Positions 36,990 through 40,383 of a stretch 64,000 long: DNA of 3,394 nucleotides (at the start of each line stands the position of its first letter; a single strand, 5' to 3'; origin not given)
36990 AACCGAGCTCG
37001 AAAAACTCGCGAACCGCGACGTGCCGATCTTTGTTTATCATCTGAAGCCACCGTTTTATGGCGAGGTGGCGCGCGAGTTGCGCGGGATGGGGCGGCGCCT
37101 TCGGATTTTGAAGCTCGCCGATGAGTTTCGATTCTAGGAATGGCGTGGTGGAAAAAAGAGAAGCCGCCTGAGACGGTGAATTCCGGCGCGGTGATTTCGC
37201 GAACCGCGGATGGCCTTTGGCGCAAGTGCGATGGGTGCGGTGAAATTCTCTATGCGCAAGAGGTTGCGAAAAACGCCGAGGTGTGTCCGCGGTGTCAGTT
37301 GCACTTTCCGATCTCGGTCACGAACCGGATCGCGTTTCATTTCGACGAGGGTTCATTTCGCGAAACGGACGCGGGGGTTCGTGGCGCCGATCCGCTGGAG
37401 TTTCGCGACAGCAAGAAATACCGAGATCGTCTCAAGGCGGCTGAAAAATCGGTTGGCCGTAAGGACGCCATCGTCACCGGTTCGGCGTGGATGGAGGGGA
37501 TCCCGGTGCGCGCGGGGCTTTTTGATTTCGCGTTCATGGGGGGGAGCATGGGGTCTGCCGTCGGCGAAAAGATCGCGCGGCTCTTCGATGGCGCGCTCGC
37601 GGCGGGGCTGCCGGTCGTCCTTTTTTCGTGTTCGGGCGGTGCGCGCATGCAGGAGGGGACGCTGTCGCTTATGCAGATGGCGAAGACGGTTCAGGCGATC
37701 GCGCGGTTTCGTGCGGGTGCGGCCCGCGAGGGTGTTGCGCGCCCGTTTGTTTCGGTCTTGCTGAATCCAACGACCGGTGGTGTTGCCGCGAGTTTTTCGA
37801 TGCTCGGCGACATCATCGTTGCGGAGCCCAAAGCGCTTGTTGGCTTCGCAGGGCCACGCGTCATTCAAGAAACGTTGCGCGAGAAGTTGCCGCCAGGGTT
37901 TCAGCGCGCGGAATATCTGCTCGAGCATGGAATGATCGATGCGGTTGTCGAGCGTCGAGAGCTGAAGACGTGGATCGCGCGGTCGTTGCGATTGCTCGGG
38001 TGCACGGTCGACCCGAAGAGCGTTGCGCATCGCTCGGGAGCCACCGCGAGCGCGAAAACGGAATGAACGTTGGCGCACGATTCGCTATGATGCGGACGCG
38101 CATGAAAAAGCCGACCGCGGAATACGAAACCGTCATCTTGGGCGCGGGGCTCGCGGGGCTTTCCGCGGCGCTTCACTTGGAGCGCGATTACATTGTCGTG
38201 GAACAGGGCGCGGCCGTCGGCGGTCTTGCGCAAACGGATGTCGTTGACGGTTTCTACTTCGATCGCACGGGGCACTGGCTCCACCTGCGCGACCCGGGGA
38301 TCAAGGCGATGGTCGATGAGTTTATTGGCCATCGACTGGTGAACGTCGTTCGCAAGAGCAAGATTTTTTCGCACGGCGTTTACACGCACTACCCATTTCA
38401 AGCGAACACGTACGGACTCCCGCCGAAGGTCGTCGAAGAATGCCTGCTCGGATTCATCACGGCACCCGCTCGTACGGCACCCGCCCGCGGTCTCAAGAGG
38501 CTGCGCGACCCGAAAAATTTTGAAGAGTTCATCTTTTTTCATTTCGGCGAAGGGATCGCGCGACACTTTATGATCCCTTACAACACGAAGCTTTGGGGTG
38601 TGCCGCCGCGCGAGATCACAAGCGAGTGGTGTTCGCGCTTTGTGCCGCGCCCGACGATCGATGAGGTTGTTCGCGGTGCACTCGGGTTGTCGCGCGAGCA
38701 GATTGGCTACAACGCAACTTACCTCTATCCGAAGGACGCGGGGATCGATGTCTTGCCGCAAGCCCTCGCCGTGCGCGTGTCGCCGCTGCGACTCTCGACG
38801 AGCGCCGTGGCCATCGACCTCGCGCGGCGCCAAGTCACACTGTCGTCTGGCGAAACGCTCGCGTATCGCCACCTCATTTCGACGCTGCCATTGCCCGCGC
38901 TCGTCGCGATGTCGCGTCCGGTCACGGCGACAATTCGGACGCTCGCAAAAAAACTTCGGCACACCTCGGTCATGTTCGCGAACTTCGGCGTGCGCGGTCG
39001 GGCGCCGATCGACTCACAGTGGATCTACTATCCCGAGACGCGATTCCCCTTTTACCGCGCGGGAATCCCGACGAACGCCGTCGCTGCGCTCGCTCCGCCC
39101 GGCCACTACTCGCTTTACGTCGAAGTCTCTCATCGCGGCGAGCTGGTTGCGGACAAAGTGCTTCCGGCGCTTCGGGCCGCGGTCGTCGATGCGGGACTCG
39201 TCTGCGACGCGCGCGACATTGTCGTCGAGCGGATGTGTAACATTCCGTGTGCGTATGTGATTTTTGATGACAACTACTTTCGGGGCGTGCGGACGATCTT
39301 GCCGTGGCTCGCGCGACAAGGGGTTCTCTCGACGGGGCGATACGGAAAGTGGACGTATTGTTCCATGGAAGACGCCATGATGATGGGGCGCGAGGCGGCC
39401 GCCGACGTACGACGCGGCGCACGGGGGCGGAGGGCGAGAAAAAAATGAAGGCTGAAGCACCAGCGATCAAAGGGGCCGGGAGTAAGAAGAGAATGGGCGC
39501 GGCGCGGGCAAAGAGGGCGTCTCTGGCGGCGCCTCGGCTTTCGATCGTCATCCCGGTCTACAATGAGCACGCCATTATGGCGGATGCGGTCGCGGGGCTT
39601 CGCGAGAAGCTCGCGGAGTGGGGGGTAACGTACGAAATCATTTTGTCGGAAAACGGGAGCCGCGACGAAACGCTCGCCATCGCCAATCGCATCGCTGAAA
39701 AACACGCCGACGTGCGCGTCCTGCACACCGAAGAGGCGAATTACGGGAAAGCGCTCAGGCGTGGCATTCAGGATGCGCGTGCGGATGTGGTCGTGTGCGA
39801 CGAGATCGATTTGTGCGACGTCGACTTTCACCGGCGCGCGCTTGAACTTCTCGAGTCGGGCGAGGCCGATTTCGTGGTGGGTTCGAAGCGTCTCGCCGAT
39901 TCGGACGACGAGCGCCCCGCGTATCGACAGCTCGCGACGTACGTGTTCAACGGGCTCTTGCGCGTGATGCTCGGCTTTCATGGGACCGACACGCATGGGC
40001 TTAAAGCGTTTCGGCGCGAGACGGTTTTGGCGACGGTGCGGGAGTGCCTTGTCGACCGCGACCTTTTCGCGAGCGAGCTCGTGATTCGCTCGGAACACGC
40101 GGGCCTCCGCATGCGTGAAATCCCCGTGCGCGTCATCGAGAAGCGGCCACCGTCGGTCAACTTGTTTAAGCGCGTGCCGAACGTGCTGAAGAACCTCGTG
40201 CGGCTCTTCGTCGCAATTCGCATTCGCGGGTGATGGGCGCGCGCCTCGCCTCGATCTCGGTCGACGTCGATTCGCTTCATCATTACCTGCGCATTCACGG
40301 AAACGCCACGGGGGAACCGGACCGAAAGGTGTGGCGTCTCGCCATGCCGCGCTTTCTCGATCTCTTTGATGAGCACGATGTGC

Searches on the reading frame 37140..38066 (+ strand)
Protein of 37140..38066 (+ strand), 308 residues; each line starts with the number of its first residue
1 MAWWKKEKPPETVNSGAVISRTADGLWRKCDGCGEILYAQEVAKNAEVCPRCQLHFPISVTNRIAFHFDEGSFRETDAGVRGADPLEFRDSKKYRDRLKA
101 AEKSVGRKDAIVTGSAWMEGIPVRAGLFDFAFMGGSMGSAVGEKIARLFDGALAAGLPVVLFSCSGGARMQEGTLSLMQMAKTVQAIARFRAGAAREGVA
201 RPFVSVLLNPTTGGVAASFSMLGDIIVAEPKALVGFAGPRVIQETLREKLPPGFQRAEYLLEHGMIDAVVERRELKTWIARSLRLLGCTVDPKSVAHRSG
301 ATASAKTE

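Call 7: search_protein_families(library=pfam, proteins=[window:37140-38066:+], max_evalue=0.001)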
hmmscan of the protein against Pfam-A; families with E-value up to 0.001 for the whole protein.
window:37140-38066:+ (308 aa): 2 families
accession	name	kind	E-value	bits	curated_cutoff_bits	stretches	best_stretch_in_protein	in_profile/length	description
PF01039.27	Carboxyl_trans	-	5.1e-15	55.5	22.3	1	95-247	39-178/493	Carboxyl transferase domain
PF17848.7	Zn_ribbon_ACC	-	1.9e-09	38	24.5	1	27-52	1-26/26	Acetyl-CoA carboxylase zinc finger domain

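Call 41: find_encoding_contigs(protein=window:37140-38066:+, flank=10000, max_places=5)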
Protein window:37140-38066:+ (308 aa): 3 contigs read that carry it; 3 places shown.
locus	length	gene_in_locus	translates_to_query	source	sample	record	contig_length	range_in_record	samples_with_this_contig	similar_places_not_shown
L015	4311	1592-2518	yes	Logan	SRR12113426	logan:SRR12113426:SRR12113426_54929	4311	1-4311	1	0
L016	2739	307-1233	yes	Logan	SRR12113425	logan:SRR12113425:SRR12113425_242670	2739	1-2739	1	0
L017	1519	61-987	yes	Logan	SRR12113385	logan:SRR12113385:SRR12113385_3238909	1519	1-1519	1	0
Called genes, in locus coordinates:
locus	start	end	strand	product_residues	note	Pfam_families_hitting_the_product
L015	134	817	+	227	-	PF00027:cNMP_binding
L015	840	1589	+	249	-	PF12706:Lactamase_B_2, PF23023:Anti-Pycsar_Apyc1 (weak), PF02112:PDEase_II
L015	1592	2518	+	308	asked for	PF17848:Zn_ribbon_ACC, PF01039:Carboxyl_trans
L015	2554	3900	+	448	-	PF13450:NAD_binding_8, PF01593:Amino_oxidase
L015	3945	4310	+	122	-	?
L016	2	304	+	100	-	?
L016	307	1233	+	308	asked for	PF17848:Zn_ribbon_ACC, PF01039:Carboxyl_trans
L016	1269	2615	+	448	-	PF13450:NAD_binding_8, PF01593:Amino_oxidase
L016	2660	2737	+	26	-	?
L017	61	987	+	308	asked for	PF17848:Zn_ribbon_ACC, PF01039:Carboxyl_trans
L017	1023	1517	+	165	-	?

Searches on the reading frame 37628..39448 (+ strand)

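Call 36: search_protein_families(library=pfam, proteins=[window:37628-39448:+], max_evalue=0.00001)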
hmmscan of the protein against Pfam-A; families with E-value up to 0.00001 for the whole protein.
window:37628-39448:+ (606 aa): 2 families
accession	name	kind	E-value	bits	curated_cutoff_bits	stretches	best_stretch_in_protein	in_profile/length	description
PF01593.30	Amino_oxidase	-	6.4e-16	59.1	19.8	1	175-594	1-442/443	Flavin containing amine oxidoreductase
PF13450.12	NAD_binding_8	-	2.9e-09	37.5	21.9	1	170-232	1-68/68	NAD(P)-binding Rossmann-like domain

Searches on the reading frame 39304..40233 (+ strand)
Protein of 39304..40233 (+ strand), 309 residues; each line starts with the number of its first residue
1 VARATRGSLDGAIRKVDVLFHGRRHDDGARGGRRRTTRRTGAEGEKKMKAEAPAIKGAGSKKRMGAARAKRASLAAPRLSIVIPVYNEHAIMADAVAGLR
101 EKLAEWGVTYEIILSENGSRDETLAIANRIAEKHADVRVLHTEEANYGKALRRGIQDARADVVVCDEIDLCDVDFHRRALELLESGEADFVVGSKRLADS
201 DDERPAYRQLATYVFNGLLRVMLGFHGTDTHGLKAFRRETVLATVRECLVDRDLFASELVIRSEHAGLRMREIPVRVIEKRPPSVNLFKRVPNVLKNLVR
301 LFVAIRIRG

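Call 36: search_protein_families(library=pfam, proteins=[window:39304-40233:+], max_evalue=0.00001)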
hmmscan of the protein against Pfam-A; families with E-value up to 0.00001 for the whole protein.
window:39304-40233:+ (309 aa): 2 families
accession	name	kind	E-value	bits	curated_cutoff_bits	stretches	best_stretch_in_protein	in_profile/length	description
PF00535.33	Glycos_transf_2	-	6.2e-19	69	23.3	1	80-241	1-163/168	Glycosyl transferase family 2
PF13641.12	Glyco_tranf_2_3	-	3.3e-06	27.7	27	1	77-199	1-127/230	Glycosyltransferase like family 2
